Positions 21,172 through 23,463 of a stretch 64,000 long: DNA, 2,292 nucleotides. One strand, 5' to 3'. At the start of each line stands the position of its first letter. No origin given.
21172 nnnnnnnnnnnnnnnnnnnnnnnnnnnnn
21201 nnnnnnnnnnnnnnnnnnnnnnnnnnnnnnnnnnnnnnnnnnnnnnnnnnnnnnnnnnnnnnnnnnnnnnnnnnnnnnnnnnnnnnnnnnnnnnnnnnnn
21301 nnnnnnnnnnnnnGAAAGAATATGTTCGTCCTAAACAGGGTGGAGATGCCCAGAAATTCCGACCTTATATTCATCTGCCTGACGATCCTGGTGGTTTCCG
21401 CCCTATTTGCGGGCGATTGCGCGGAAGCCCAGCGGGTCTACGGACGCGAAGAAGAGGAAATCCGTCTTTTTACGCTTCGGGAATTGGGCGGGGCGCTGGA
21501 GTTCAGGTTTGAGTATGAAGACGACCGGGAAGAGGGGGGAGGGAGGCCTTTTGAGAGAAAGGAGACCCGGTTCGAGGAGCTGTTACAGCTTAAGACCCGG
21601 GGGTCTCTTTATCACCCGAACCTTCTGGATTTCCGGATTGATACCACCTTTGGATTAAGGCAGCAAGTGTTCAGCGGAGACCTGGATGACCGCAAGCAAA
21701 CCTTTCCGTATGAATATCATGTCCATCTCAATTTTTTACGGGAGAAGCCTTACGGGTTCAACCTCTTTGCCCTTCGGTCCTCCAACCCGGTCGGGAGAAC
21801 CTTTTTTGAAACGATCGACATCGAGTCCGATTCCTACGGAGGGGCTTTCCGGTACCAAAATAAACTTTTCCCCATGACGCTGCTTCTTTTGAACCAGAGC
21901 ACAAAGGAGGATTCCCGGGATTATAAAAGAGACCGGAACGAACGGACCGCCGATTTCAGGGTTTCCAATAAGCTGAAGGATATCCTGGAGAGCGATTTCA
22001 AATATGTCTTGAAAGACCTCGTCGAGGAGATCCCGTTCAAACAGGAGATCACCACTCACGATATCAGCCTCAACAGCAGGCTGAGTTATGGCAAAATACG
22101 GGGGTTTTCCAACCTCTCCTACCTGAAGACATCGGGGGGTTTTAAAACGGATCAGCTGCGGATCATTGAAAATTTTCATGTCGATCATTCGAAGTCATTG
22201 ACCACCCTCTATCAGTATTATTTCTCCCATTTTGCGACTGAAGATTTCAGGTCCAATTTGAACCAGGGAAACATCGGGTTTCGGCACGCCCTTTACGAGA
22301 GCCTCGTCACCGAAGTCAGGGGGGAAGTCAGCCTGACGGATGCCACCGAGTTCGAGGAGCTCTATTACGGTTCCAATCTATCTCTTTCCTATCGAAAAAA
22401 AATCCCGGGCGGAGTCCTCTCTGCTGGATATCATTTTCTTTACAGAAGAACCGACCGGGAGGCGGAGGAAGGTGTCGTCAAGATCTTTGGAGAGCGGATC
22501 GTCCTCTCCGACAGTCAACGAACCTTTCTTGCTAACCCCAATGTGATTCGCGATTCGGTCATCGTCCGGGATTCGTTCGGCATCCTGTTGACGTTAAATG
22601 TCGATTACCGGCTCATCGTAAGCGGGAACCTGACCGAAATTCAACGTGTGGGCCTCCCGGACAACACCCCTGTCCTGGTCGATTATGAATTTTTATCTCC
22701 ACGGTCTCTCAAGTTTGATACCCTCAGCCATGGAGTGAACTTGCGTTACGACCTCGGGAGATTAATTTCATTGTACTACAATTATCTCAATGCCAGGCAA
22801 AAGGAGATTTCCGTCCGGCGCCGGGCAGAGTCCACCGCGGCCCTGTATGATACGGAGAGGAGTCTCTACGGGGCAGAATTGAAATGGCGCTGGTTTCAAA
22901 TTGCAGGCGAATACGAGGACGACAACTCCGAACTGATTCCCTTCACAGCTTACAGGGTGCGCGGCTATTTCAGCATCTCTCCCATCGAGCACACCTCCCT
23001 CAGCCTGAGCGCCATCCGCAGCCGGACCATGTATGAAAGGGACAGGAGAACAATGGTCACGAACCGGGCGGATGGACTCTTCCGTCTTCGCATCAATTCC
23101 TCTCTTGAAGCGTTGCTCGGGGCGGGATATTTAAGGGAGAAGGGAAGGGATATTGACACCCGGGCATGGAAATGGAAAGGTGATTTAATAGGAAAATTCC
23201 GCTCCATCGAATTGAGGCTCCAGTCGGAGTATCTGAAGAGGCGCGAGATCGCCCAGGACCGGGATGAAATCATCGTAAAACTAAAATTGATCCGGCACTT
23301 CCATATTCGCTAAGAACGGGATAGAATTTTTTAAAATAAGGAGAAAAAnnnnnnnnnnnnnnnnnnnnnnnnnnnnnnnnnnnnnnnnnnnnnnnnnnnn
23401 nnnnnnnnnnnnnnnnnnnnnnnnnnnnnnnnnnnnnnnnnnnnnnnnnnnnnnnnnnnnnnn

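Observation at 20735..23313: Pentaheme lipoprotein cytochrome immediately upstream (8 bp) of a 663-aa putative beta-barrel: porin-cytochrome pair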

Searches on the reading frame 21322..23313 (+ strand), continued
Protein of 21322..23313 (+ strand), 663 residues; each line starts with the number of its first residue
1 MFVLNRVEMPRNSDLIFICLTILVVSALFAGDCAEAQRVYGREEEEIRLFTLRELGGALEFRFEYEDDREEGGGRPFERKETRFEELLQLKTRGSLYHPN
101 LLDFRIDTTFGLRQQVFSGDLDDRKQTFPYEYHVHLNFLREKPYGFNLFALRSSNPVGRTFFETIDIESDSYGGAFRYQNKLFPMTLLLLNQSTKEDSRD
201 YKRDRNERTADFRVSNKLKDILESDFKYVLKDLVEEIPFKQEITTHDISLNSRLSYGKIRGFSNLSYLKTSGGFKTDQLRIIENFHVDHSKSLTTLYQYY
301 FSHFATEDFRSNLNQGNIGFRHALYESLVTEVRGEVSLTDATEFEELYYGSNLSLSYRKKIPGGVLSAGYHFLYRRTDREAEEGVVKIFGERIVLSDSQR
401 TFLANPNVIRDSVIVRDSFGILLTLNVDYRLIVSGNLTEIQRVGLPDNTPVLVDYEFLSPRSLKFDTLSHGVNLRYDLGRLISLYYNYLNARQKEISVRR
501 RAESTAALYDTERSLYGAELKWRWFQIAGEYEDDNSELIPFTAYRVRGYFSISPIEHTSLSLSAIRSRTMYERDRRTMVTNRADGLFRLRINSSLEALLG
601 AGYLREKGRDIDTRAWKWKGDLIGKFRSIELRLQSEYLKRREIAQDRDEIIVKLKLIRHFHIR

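Call 39: find_homologous_proteins(query=A3, max_evalue=1e-10)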
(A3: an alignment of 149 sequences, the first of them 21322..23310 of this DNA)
Query A3 (149 sequences) (663 aa, profile of the alignment): 36 proteins with E <= 1e-10 among 8000 candidates.
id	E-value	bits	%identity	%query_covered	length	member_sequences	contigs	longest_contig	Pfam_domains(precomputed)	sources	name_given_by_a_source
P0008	3.8e-220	751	69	100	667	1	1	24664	-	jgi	jgi:hypothetical protein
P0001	2.5e-219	748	95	100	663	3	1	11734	-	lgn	-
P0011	3.0e-218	744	67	98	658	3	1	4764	-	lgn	-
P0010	1.2e-216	739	70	97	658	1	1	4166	-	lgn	-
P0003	2.0e-216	738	72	97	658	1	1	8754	-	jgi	-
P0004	9.6e-216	736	72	96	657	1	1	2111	-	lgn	-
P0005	1.0e-215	736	73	96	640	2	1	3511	-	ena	-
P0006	9.5e-215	733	72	96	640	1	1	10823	-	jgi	-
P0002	1.1e-214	733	77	99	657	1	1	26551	-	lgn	-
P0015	1.3e-214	732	59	96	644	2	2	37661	-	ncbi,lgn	-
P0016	2.2e-214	732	58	98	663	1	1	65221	-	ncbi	-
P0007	2.7e-214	731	71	97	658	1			-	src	-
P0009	1.2e-213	729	72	96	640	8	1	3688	-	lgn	-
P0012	8.0e-211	720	62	97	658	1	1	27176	-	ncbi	ncbi:MAG: hypothetical protein AB1502_04120 [Thermodesulfobacteriota bacterium]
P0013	5.2e-210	717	60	98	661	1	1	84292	-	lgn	-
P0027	1.1e-184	633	25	81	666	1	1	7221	-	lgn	-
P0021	9.3e-183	627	43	98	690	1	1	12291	-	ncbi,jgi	-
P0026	3.3e-177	609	27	80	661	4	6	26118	PF27730.1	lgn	-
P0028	1.3e-165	570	29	73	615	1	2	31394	-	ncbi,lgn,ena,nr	ncbi:MAG TPA: hypothetical protein ENH43_00780 [Phycisphaerales bacterium]|nr:hypothetical protein [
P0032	1.6e-161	557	24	96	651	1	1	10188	-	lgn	-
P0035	1.0e-154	534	25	79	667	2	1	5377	-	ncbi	-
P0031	1.7e-152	527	30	67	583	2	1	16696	-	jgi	jgi:hypothetical protein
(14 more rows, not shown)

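Call 42: list_cluster_members(proteins=[P0012, P0015, P0016, P0021, P0028, P0035, P0046, P0048, P0111, P0113])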
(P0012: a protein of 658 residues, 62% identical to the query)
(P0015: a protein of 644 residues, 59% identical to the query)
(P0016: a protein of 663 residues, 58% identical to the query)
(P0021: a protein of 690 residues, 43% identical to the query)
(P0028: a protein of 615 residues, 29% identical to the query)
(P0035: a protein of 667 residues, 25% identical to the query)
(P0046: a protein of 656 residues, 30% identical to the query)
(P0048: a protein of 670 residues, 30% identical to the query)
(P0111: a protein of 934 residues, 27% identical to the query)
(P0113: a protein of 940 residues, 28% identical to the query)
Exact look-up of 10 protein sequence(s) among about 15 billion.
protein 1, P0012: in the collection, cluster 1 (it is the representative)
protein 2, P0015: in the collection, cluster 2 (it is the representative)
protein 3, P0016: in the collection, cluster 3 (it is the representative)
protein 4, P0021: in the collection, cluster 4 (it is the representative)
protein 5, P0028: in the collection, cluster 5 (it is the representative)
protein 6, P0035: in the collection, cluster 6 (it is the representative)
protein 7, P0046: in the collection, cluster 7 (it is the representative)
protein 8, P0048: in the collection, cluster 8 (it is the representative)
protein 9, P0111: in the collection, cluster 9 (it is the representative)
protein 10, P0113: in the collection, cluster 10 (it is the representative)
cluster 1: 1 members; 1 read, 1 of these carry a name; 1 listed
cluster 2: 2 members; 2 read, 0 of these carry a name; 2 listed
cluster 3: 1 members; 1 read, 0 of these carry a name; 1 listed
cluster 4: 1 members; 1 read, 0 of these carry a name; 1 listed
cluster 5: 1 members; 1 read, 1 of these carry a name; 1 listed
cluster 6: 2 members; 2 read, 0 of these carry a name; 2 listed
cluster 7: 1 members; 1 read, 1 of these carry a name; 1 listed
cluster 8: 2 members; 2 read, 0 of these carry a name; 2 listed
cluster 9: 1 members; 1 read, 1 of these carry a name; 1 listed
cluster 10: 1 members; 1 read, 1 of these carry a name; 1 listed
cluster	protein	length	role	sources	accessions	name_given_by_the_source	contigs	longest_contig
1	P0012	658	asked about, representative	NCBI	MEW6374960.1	MAG: hypothetical protein AB1502_04120 [Thermodesulfobacteriota bacterium]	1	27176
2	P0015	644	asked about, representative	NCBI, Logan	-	-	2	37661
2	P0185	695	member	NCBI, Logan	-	-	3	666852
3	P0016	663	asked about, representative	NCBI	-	-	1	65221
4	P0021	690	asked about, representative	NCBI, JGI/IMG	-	-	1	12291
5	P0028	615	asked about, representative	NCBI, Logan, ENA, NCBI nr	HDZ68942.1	MAG TPA: hypothetical protein ENH43_00780 [Phycisphaerales bacterium] | hypothetical protein [Phycisphaerales bacterium]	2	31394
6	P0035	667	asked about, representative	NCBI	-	-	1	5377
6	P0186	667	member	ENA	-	-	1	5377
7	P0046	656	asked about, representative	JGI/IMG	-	hypothetical protein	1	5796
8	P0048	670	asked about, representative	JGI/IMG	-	-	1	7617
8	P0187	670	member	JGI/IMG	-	-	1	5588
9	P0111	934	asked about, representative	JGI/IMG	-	predicted CXXCH cytochrome family protein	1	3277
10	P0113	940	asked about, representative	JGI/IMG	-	predicted CXXCH cytochrome family protein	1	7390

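Call 45: search_protein_families(library=pfam, proteins=[P0026, P0027, P0055, P0046, P0054, P0059, P0066, P0083, P0104, P0051], max_evalue=1)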
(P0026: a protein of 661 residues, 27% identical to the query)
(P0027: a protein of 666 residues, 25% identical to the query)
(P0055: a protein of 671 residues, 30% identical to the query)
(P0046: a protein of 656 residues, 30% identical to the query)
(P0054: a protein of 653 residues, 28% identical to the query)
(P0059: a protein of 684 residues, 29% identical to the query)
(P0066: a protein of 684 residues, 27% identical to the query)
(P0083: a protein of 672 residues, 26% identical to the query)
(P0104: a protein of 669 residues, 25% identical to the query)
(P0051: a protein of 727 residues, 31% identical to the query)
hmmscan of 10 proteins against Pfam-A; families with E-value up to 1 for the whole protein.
P0026 (661 aa): 1 family
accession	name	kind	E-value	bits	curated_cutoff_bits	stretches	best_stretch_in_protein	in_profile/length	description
PF03738.19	GSP_synth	-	0.11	12.2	29.3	1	490-598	85-188/371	Glutathionylspermidine synthase preATP-grasp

P0027 (666 aa): 0 families

P0055 (671 aa): 0 families

P0046 (656 aa): 1 family
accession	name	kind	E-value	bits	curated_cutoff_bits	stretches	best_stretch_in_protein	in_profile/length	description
PF13609.12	Porin_4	-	0.12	12.6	27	1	457-599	182-304/310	Gram-negative porin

P0054 (653 aa): 1 family
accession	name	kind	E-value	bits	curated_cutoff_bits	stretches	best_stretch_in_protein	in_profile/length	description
PF10082.15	BBP2_2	-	0.012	15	23.7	1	537-599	295-357/378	Putative beta-barrel porin 2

P0059 (684 aa): 0 families

P0066 (684 aa): 0 families

P0083 (672 aa): 0 families

P0104 (669 aa): 0 families

P0051 (727 aa): 0 families

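Call 83: find_encoding_contigs(protein=P0113, flank=6000, max_places=2)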
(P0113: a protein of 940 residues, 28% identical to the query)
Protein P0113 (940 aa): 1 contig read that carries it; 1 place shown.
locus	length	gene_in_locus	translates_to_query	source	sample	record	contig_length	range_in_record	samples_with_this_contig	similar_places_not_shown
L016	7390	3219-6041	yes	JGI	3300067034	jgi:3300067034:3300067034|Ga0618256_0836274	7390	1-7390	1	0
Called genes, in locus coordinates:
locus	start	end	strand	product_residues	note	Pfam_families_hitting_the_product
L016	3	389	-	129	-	?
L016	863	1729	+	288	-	PF14522:Cytochrome_C7 (faint), PF09699:Paired_CXXCH_1 (weak)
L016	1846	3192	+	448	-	PF01436:NHL (faint), PF17170:DUF5128 (faint), PF25021:TEN_NHL (weak)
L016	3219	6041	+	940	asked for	PF09699:Paired_CXXCH_1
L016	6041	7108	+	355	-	PF01731:Arylesterase (faint), PF08450:SGL, PF17170:DUF5128 (weak), PF01436:NHL (weak), PF17170:DUF5128 (weak)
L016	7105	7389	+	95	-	?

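Call 85: search_protein_families(library=ncbifam, proteins=[P0026, P0028, P0032, P0046, P0054, P0059, P0066, P0083, P0113, P0051], max_evalue=1)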
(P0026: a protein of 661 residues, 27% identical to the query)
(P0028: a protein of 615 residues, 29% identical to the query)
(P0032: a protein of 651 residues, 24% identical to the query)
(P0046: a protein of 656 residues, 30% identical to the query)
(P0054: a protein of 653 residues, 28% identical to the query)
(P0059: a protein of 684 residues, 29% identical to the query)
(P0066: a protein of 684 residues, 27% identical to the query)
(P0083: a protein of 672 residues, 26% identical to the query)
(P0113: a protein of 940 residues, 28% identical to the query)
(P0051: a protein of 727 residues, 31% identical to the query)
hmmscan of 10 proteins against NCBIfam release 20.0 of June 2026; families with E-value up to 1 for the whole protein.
P0026 (661 aa): 2 families
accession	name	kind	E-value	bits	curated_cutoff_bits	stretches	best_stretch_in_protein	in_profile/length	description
NF052337.1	tail_tube_6XGR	equivalog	2.3e-09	37.1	60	1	383-464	91-172/245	phage tail tube protein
NF058583.1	LAXTG_small_WW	exception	0.07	12.8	65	1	3-25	28-50/54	LAXTG motif-containing small protein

P0028 (615 aa): 2 families
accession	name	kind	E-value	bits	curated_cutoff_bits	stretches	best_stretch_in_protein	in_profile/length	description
NF052337.1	tail_tube_6XGR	equivalog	1.4e-08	34.5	60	1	333-413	90-167/245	phage tail tube protein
NF004438.0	PRK05776.1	equivalog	0.12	10.5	793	1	87-139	387-439/677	DNA topoisomerase I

P0032 (651 aa): 2 families
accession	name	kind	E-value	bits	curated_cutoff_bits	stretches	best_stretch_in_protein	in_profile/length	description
NF052337.1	tail_tube_6XGR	equivalog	3.7e-07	29.9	60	1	365-447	86-168/245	phage tail tube protein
TIGR02103.1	pullul_strch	subfamily_domain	0.00062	17.9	697.6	1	133-207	729-804/900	pullulanase-type alpha-1,6-glucosidase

P0046 (656 aa): 0 families

P0054 (653 aa): 0 families

P0059 (684 aa): 0 families

P0066 (684 aa): 1 family
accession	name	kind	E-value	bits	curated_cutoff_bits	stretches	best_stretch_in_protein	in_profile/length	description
NF052337.1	tail_tube_6XGR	equivalog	1.2e-05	24.9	60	1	419-492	109-181/245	phage tail tube protein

P0083 (672 aa): 0 families

P0113 (940 aa): 6 families
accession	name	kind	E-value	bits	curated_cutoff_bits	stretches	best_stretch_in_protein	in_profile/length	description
TIGR01905.1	paired_CXXCH_1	subfamily_domain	2.4e-17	62.5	25.2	2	125-162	1-38/41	doubled CXXCH domain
TIGR03508.1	decahem_SO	subfamily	1.4e-12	47.6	192.2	1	85-187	145-253/258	DmsE family decaheme c-type cytochrome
NF041028.1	decahem_GSU2203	exception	2.9e-09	36.6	325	2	77-162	166-254/317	GSU2203 family decaheme c-type cytochrome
NF045722.1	c3_cytochr_TmcA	equivalog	0.012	15.5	114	1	151-197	55-101/125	acidic tetraheme cytochrome c3 TmcA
NF052337.1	tail_tube_6XGR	equivalog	0.013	15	60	1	652-747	92-180/245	phage tail tube protein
NF049875.1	NetB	exception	0.68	9.7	380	1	106-162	137-197/211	Nrf-like electron transfer protein NetB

P0051 (727 aa): 3 families
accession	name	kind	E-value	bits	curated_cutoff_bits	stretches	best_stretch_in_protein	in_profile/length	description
NF052337.1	tail_tube_6XGR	equivalog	3.1e-08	33.4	60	1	457-550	98-193/245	phage tail tube protein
NF007859.0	PRK10569.1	equivalog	0.0014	18.4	225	1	471-529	94-151/191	NADPH-dependent FMN reductase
TIGR03567.1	FMN_reduc_SsuE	equivalog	0.067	13.1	164.05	1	467-526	89-148/171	NADPH-dependent FMN reductase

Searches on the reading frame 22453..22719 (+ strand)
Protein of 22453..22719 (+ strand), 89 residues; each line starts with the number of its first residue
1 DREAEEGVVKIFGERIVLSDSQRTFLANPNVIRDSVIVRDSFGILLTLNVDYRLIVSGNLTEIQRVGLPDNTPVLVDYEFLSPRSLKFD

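Call 88: search_solved_structures(query=A5, max_evalue=1, show_alignments=1)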
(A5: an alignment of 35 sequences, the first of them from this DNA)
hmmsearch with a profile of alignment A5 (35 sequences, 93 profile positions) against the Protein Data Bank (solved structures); distinct sequences matched with E-value up to 1: 8.
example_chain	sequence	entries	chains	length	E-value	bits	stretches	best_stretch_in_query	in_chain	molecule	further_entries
4igb_D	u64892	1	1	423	0.16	15.1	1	42-90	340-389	LPXTG cell wall surface protein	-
4igb_A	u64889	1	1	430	0.18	15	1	42-90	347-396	LPXTG cell wall surface protein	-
4igb_B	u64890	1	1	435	0.18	14.9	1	42-90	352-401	LPXTG cell wall surface protein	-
4igb_C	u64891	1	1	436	0.18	14.9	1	42-90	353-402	LPXTG cell wall surface protein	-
4yzp_A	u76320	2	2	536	0.18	14.9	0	45-75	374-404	Cellulose hydrolase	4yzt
6hns_A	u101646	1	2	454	0.36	14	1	35-60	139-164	Small molecule metabolism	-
7k44_A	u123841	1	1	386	0.5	13.5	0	17-48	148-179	SGBP-B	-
8b2d_A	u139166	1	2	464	0.83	12.8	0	29-60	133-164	Flavin-containing monooxygenase, Fmo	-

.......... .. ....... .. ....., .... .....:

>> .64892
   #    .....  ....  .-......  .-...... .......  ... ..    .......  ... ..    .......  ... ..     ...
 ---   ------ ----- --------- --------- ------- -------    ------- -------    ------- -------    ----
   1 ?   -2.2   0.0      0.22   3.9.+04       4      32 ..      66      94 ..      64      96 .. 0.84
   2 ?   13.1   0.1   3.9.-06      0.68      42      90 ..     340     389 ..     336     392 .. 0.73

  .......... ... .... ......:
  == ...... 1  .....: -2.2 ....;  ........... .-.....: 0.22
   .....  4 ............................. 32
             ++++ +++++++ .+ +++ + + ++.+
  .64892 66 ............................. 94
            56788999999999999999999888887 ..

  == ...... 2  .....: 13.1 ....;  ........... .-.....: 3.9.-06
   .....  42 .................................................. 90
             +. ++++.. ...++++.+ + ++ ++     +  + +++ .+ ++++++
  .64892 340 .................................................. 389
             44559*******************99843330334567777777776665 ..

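Call 89: search_protein_families(library=phrogs, proteins=[window:22453-22719:+], max_evalue=0.01)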
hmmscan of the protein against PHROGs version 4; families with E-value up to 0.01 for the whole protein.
seq(89 aa): 0 families
